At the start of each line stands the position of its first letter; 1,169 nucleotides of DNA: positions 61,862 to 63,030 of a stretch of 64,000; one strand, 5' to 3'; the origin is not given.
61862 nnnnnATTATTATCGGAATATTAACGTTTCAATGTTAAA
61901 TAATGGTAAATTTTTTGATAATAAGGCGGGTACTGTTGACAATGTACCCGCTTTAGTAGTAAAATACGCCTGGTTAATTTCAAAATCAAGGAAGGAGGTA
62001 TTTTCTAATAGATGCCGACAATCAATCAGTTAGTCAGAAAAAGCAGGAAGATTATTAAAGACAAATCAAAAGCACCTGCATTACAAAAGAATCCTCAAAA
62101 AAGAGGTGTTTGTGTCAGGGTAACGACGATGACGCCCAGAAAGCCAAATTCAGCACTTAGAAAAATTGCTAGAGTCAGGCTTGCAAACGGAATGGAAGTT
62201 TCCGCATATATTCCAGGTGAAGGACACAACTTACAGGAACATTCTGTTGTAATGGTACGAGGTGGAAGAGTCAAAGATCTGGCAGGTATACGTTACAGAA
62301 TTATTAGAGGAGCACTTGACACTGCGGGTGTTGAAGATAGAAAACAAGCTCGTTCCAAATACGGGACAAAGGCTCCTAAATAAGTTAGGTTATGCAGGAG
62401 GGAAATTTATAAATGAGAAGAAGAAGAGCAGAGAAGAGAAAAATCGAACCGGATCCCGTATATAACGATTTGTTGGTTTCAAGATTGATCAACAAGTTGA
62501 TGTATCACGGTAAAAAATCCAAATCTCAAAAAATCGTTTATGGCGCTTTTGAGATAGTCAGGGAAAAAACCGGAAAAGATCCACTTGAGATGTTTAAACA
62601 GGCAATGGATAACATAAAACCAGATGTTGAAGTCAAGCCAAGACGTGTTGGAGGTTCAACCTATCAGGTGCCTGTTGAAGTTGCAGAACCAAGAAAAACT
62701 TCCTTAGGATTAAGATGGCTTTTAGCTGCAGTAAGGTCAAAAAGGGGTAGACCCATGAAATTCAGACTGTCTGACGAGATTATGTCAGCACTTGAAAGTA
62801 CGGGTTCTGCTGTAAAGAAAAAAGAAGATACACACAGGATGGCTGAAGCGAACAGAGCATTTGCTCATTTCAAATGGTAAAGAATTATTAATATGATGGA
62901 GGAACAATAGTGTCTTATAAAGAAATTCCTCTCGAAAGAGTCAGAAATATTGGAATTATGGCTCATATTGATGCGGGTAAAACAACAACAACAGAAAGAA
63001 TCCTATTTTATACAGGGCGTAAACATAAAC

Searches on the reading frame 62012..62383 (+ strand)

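Call 32: search_protein_families(library=pfam, proteins=[window:62012-62383:+], max_evalue=0.0001)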
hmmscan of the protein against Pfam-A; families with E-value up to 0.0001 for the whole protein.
window:62012-62383:+ (123 aa): 1 family
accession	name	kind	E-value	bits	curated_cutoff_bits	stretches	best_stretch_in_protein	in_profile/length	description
PF00164.32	Ribosom_S12_S23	-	1.6e-38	131.2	22.3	1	18-119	2-105/110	Ribosomal protein S12/S23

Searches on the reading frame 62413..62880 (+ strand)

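Call 32: search_protein_families(library=pfam, proteins=[window:62413-62880:+], max_evalue=0.0001)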
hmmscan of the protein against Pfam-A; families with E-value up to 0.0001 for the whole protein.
window:62413-62880:+ (155 aa): 1 family
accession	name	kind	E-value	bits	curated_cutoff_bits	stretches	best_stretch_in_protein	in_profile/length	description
PF00177.27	Ribosomal_S7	-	5.1e-64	214.8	24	1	1-148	1-148/148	Ribosomal protein S7p/S5e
